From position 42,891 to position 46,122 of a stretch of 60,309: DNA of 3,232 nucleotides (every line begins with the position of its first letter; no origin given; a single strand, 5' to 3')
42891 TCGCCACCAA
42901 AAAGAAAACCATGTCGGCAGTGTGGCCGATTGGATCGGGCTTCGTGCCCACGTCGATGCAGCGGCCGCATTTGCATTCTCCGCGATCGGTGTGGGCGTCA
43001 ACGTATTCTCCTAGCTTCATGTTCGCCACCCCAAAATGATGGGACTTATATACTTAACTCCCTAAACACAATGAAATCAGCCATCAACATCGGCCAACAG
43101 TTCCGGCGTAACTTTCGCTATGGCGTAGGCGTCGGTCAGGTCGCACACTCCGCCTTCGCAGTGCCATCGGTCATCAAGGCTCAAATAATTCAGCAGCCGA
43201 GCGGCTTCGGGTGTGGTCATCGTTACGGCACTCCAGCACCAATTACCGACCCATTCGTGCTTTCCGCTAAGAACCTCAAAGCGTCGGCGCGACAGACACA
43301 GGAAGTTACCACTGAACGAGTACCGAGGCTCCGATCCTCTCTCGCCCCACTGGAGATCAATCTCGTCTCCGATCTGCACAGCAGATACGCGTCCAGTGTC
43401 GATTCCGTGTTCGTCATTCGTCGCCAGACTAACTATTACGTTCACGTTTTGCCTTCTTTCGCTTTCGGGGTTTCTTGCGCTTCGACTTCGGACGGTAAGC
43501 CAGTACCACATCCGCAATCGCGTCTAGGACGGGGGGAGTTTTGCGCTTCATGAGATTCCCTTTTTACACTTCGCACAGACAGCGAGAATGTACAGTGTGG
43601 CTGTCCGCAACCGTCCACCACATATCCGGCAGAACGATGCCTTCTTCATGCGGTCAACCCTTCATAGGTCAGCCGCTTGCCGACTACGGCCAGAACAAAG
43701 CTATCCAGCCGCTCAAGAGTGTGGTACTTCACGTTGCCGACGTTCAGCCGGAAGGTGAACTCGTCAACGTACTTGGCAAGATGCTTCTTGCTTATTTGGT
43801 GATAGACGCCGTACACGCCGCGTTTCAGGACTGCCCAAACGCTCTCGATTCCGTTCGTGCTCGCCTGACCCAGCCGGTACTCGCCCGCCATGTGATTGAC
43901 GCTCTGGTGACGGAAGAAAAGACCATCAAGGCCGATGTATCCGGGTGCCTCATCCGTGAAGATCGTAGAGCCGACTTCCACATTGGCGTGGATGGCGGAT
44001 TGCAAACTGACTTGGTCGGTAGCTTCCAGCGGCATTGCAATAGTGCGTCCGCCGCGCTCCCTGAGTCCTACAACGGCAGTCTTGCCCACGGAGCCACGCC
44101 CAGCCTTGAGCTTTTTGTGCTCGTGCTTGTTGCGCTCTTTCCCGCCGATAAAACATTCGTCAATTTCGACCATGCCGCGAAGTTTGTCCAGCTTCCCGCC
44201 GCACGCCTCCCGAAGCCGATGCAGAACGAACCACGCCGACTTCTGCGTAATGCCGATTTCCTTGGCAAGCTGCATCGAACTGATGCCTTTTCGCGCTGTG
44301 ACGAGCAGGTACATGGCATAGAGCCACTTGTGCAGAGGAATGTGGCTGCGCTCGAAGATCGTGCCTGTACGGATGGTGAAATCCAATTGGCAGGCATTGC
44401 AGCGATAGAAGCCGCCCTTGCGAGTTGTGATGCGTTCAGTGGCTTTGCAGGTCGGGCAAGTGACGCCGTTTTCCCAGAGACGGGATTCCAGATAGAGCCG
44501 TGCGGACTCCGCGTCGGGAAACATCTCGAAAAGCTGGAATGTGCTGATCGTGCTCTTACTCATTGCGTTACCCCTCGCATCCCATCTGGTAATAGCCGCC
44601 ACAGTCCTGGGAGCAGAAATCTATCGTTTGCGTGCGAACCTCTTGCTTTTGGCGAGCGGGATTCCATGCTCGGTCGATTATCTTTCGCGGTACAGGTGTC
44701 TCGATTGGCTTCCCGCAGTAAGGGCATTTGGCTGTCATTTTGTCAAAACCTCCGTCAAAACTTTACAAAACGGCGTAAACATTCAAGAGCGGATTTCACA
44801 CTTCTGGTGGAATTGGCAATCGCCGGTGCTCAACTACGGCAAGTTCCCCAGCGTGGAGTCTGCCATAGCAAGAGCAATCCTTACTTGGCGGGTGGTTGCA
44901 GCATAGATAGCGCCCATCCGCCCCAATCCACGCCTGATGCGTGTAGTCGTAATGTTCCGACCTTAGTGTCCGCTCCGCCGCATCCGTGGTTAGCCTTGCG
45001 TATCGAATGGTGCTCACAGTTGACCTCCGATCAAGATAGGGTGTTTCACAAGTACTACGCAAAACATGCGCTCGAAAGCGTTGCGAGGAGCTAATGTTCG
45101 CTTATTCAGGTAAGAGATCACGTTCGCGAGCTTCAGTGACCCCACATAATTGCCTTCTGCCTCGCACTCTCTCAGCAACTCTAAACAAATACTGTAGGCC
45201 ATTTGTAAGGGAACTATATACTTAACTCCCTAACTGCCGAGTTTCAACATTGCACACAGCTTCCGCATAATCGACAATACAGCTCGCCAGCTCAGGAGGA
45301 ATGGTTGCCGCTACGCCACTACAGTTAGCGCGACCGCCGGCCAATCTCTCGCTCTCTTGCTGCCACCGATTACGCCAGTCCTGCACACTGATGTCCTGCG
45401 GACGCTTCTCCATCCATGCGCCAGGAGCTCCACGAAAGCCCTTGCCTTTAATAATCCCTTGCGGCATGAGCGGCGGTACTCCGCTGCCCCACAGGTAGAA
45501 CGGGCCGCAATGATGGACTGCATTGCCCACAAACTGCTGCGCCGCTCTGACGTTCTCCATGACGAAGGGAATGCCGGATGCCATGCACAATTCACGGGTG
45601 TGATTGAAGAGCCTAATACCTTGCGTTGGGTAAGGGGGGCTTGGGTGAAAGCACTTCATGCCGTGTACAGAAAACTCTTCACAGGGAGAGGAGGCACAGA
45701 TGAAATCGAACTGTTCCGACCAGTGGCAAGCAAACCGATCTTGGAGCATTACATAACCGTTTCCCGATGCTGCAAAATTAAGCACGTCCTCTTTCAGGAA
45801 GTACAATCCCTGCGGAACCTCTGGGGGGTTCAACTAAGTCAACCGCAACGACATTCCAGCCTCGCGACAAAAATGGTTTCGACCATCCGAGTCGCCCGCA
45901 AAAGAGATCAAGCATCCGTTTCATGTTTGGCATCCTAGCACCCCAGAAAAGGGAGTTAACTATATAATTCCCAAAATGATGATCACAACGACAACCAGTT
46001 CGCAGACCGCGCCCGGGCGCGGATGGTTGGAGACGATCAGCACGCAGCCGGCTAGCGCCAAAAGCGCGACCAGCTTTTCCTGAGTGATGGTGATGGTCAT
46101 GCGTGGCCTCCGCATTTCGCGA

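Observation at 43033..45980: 2.9-kb IS1595-type composite with three end copies, five or six cargo ORFs and a methyltransferase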

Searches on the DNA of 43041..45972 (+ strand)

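Call 14: search_dna_similar(query=window:43041-45972:+, collection=phages, mode=distant, max_rows=20)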
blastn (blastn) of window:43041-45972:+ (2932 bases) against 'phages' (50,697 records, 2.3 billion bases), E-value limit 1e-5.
No match.

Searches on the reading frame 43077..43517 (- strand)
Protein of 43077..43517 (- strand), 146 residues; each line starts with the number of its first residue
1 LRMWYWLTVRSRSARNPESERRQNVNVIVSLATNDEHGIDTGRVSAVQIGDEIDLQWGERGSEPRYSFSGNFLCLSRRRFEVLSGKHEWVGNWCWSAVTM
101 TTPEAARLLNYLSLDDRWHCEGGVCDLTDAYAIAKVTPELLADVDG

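Call 8: search_protein_families(library=pfam, max_evalue=0.1, proteins=[window:43077-43517:-])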
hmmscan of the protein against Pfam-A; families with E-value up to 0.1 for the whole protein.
window:43077-43517:- (146 aa): 0 families

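Call 25: search_protein_families(library=ncbifam, max_evalue=0.01, proteins=[window:43077-43517:-])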
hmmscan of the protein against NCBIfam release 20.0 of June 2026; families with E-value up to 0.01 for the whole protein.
window:43077-43517:- (146 aa): 0 families

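Call 53: find_homologous_proteins(query=window:43077-43517:-, max_evalue=0.001)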
Query window:43077-43517:- (146 aa): 27 proteins with E <= 0.001 among 58 candidates.
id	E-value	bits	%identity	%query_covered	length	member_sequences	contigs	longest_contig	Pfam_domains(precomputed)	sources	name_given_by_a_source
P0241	6.1e-74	265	98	84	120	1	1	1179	-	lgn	-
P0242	2.2e-65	237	85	83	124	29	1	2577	-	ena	-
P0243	9.7e-61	222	80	83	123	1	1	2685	-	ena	-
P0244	3.3e-49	185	71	84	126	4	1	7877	-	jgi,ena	-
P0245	1.1e-48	183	67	83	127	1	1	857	-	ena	-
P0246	2.2e-48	182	70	84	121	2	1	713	-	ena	-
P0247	1.4e-47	179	66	82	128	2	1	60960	-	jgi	jgi:hypothetical protein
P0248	3.4e-47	178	64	86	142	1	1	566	-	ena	-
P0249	1.1e-45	173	64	82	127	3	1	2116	-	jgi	jgi:hypothetical protein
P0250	2.3e-45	172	68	83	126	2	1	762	-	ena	-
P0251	3.1e-45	172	67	80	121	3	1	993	-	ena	-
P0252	2.1e-44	169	62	85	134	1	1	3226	-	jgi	jgi:hypothetical protein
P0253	2.4e-44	169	66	82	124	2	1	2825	-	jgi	jgi:hypothetical protein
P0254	7.4e-44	167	62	86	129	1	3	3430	-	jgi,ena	jgi:hypothetical protein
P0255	8.2e-44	167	63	82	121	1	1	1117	-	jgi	jgi:hypothetical protein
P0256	2.6e-43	165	62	84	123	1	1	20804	-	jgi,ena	jgi:hypothetical protein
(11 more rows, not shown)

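Call 56: find_encoding_contigs(protein=P0247, flank=4000, max_places=2)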
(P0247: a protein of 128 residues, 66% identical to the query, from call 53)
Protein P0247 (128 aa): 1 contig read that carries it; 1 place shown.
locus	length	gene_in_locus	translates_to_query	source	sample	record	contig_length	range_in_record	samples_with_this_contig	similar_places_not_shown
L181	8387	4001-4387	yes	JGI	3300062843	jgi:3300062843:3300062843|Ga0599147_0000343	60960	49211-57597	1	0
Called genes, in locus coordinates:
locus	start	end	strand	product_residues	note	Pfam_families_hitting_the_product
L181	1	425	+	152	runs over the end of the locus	-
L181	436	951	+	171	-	-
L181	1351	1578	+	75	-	-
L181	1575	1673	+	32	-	-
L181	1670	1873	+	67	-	-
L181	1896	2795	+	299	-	PF13479:AAA_24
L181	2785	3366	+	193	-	PF12705:PDDEXK_1 (faint)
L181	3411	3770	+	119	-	PF26948:DUF8296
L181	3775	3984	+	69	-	-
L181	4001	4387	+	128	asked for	-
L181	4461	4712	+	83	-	-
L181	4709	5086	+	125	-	-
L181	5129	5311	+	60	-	-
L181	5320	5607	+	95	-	-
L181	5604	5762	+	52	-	-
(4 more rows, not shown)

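Call 57: find_encoding_contigs(protein=P0256, flank=4000, max_places=2)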
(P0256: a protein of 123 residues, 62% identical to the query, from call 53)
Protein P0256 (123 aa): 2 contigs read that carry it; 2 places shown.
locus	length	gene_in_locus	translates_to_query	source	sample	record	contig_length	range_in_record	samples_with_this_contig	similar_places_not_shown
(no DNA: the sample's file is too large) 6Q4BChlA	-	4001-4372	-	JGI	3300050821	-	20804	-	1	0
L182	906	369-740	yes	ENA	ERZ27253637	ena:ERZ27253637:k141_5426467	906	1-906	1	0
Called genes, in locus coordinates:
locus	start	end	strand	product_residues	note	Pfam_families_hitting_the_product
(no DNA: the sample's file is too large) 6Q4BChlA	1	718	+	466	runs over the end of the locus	PF00271:Helicase_C (weak)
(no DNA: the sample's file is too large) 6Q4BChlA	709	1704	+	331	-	PF01555:N6_N4_Mtase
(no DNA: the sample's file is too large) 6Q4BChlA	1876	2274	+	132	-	PF07811:TadE (weak)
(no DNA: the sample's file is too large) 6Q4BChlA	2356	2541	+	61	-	-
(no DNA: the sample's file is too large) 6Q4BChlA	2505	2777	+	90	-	-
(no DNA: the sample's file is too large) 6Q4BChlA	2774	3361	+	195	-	-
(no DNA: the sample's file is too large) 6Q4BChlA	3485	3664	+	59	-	-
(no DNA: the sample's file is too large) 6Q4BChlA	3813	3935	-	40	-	-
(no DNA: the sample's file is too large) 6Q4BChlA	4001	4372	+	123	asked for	-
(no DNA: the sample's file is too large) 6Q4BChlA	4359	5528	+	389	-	-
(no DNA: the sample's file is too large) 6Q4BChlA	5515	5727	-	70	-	-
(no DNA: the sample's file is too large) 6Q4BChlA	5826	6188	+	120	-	-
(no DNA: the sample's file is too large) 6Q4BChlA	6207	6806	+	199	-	-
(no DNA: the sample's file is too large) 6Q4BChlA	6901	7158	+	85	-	-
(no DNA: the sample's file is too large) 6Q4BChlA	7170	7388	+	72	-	PF00313:CSD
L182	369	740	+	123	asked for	-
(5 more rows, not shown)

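Call 63: predict_structure(alignment_id=A2)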
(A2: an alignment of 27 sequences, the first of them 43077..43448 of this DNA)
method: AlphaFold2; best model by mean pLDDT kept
length: 123 residues; sequences in the alignment: 27
mean_pLDDT: 88.8   pTM: 0.85
mean pLDDT of the five models: 88.8, 88.3, 87.0, 82.8, 82.8
residues with pLDDT >= 90: 82; 70-90: 31; 50-70: 9; < 50: 1
segments of 3 or more residues with pLDDT < 50: none
pLDDT, mean of each block of 10 residues (from residue 1): 88 86 91 92 93 94 66 89 97 92 93 92 63
secondary structure, 60 per line:
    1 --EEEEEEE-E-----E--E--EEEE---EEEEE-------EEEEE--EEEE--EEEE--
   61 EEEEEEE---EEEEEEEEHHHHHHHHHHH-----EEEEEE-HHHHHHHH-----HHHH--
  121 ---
elements in order: E3-9 E23-26 E30-34 E42-46 E49-52 E55-58 E61-67 E71-78 H79-89 E95-100 H102-109 H115-118

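Call 66: fold_search(model_id=the predicted structure, library=pdb)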
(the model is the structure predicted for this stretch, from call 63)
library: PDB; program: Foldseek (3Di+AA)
matches with E <= 10: 173; with E <= 0.001: 0
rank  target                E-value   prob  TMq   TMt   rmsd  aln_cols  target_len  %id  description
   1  3on9_A                5.4e-01  0.05  0.15  0.12  10.5        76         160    9  The SECRET domain from Ectromelia virus (released 2011-08-17)
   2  5li0_H                6.1e-01  0.13  0.27  0.23   6.6       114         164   11  70S ribosome from Staphylococcus aureus (released 2016-12-28)
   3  3f3b                  6.4e-01  0.05  0.17  0.18  15.8       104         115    8  Structure of the phage-like element PBSX protein xkdH from Bacillus Subtilus. Northeast Structural Genomics Consortium t (released 2008-11-25)
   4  5wdt_G                7.2e-01  0.09  0.22  0.19   6.8        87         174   14  70S ribosome-EF-Tu H84A complex with GppNHp (released 2018-04-25)
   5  4pel_B                7.2e-01  0.02  0.14  0.04  20.2       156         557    8  S1C mutant of Penicillin G acylase from Kluyvera citrophila (released 2015-07-22)
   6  9tvu_F                7.7e-01  0.18  0.31  0.24   5.6        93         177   14  Structure of the Chlamydomonas reinhardtii chlororibosome (released 2026-02-18)
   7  5mmi_G                8.1e-01  0.20  0.33  0.25   5.5        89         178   17  Structure of the large subunit of the chloroplast ribosome (released 2017-01-11)
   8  8ceu_g                9.1e-01  0.18  0.30  0.24   5.4        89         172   13  Retapamulin and Capreomycin bound to the 50S subunit (released 2023-07-26)
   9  5a60                  9.7e-01  0.05  0.17  0.06  15.7        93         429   11  Crystal structure of full-length E. coli ygiF in complex with tripolyphosphate and two magnesium ions (released 2015-08-05)
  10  7bl5_G                1.0e+00  0.13  0.31  0.24   6.0       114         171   10  pre-50S-ObgE particle (released 2021-05-12)
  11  9iot_H                1.0e+00  0.12  0.27  0.22   5.8        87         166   14  Cryo-EM structure of Escherichia coli hibernating ribosome with RNase I mutant (released 2025-07-30)
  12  8cgk_g                1.2e+00  0.14  0.31  0.25   5.4        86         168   14  Lincomycin and Avilamycin bound to the 50S subunit (released 2023-07-19)
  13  9h91_G                1.2e+00  0.16  0.30  0.23   5.4        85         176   12  Cryo-EM structure of the Vibrio natrigens 50S ribosomal subunit in complex with the proline-rich antimicrobial peptide (released 2025-05-21)
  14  5mdv_F                1.2e+00  0.13  0.22  0.16   5.3        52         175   17  Structure of ArfA and RF2 bound to the 70S ribosome (accommodated state) (released 2016-12-14)
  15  1fxh_B                1.2e+00  0.03  0.17  0.05  19.6       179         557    9  MUTANT OF PENICILLIN ACYLASE IMPAIRED IN CATALYSIS WITH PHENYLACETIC ACID IN THE ACTIVE SITE (released 2001-03-28)
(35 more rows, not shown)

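Call 72: search_protein_families(library=phrogs, max_evalue=0.01, proteins=[window:43077-43448:-])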
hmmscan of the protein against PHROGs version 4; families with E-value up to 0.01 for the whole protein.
window:43077-43448:- (123 aa): 0 families

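Call 73: search_protein_families(library=padloc, max_evalue=0.01, proteins=[window:43077-43448:-])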
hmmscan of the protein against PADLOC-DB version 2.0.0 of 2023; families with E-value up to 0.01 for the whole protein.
window:43077-43448:- (123 aa): 0 families

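Call 74: fold_search(model_id=the predicted structure, library=viral)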
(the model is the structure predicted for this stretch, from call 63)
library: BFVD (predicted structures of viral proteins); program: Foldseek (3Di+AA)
matches with E <= 10: 397; with E <= 0.001: 1
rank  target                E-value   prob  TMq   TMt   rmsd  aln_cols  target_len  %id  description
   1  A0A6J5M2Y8            2.0e-06  1.00  0.72  0.67   2.8       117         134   15  Uncharacterized protein [uncultured Caudovirales phage]
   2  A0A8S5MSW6            3.6e-02  0.25  0.21  0.23  14.9        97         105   13  PORTAL PROTEIN, 15 PROTEIN, HEAD PROTEIN, TAILED BACTERIOPHAGE, SIPHOVIRIDAE.6A [Siphoviridae sp. ct8Ri8]
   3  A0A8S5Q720            1.6e-01  0.11  0.18  0.20  13.4        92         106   15  Head-tail joining protein [Myoviridae sp. ctSBU9]
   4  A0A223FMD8            2.1e-01  0.07  0.13  0.08  10.4        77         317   13  TNF-alpha-receptor-like protein [Murmansk poxvirus]
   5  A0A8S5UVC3            2.6e-01  0.08  0.18  0.20  15.0       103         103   12  Uncharacterized protein [Siphoviridae sp. ctnNB1]
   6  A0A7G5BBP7            3.1e-01  0.08  0.17  0.16  14.1       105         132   10  Head closure protein 1 [Ralstonia phage Simangalove]
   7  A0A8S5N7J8            4.2e-01  0.07  0.18  0.18  20.0        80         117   10  Uncharacterized protein [Myoviridae sp. ct8ME27]
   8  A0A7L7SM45            5.0e-01  0.07  0.19  0.19  13.6       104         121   12  (no name in the UniProt tables at hand)
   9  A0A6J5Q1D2            5.6e-01  0.07  0.18  0.19  14.5        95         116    8  Uncharacterized protein [uncultured Caudovirales phage]
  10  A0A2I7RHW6            5.6e-01  0.06  0.16  0.18  12.6        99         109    6  (no name in the UniProt tables at hand)
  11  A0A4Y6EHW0            5.6e-01  0.05  0.16  0.16  13.6       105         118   10  Head-to-tail stopper [Microbacterium phage IAmGroot]
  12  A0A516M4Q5            5.6e-01  0.05  0.17  0.18  14.7       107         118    8  (no name in the UniProt tables at hand)
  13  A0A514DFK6            6.0e-01  0.05  0.17  0.19  13.5       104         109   13  (no name in the UniProt tables at hand)
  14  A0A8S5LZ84            6.0e-01  0.04  0.15  0.03  16.0        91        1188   11  Tail protein [Caudovirales sp. ct7oE3]
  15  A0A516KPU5            6.3e-01  0.06  0.17  0.20  14.7       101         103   11  (no name in the UniProt tables at hand)
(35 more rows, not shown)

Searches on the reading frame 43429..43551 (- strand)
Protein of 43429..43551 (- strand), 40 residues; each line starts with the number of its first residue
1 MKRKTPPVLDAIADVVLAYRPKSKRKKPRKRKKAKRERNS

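Call 8: search_protein_families(library=pfam, max_evalue=0.1, proteins=[window:43429-43551:-])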
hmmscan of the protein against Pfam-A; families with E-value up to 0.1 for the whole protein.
window:43429-43551:- (40 aa): 0 families

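Call 25: search_protein_families(library=ncbifam, max_evalue=0.01, proteins=[window:43429-43551:-])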
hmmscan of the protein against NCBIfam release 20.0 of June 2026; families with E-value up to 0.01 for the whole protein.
window:43429-43551:- (40 aa): 0 families

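Call 72: search_protein_families(library=phrogs, max_evalue=0.01, proteins=[window:43429-43551:-])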
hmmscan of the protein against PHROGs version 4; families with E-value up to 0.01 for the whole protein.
window:43429-43551:- (40 aa): 0 families

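Call 73: search_protein_families(library=padloc, max_evalue=0.01, proteins=[window:43429-43551:-])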
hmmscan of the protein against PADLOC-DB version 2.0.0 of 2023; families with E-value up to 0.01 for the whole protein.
window:43429-43551:- (40 aa): 0 families

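Call 86: search_solved_structures(query=A5, max_evalue=1, show_alignments=2)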
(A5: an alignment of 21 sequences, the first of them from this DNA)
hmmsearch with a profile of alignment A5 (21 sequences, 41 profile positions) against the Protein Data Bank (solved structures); distinct sequences matched with E-value up to 1: 1.
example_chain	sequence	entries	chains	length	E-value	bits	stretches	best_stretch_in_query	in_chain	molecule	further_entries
4iiw_A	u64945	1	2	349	0.17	14.9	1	8-24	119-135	Lmo1499 protein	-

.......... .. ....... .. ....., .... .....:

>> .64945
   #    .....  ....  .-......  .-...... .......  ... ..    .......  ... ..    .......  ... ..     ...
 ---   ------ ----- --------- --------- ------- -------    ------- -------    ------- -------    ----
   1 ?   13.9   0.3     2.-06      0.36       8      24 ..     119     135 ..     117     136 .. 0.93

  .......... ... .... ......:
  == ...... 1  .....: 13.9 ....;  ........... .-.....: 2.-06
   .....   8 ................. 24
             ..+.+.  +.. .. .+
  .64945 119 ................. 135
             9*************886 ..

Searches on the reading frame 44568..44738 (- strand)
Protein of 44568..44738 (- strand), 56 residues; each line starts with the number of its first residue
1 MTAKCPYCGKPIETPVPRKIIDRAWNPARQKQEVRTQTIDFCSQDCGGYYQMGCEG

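Call 8: search_protein_families(library=pfam, max_evalue=0.1, proteins=[window:44568-44738:-])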
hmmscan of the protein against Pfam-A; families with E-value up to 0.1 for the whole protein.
window:44568-44738:- (56 aa): 7 families
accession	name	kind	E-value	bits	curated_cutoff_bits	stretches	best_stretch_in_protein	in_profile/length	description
PF23454.1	Zn_ribbon_Brz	-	0.0003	21.8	27.9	1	3-45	6-50/58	Transcriptional regulator Brz zinc beta ribbon domain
PF24461.1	DUF7576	-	0.00062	20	27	1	3-47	18-55/60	Family of unknown function (DUF7576)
PF13248.11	Zn_ribbon_3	-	0.018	14.9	27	1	3-13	3-13/26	zinc-ribbon domain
PF14255.11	Cys_rich_CPXG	-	0.022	15.1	25.2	1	4-16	2-14/52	Cysteine-rich CPXCG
PF24460.1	DUF7575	-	0.035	13.9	28.5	1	2-13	3-14/28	Domain of unknown function (DUF7575)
PF15157.13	IQCJ-SCHIP1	-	0.046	14.4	28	1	3-38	34-68/99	Fusion protein IQCJ-SCHIP1 with IQ-like motif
PF14353.12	CpXC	-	0.05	14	25.4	1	4-52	2-49/121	CpXC protein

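Call 25: search_protein_families(library=ncbifam, max_evalue=0.01, proteins=[window:44568-44738:-])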
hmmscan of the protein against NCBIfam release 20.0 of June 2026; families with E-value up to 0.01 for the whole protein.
window:44568-44738:- (56 aa): 1 family
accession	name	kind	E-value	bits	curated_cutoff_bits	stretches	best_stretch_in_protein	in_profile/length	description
NF041288.1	YdaE_coli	subfamily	0.00012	22.1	35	1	4-55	2-49/50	YdaE family protein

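Call 72: search_protein_families(library=phrogs, max_evalue=0.01, proteins=[window:44568-44738:-])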
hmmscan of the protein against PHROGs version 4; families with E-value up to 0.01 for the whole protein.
window:44568-44738:- (56 aa): 1 family
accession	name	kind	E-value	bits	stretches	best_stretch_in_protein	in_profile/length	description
phrog_1520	-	unknown function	2.2e-06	28.5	1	1-55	2-52/53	-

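Call 73: search_protein_families(library=padloc, max_evalue=0.01, proteins=[window:44568-44738:-])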
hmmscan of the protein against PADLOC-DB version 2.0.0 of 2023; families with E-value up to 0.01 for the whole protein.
window:44568-44738:- (56 aa): 0 families

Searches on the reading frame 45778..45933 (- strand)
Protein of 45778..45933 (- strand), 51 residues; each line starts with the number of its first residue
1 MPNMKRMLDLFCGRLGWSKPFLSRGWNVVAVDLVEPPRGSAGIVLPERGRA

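Call 8: search_protein_families(library=pfam, max_evalue=0.1, proteins=[window:45778-45933:-])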
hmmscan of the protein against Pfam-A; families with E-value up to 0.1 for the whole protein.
window:45778-45933:- (51 aa): 1 family
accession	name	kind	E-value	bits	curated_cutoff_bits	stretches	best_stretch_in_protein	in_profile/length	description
PF01728.25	FtsJ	-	0.052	13.9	24.1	1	5-38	23-62/181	FtsJ-like methyltransferase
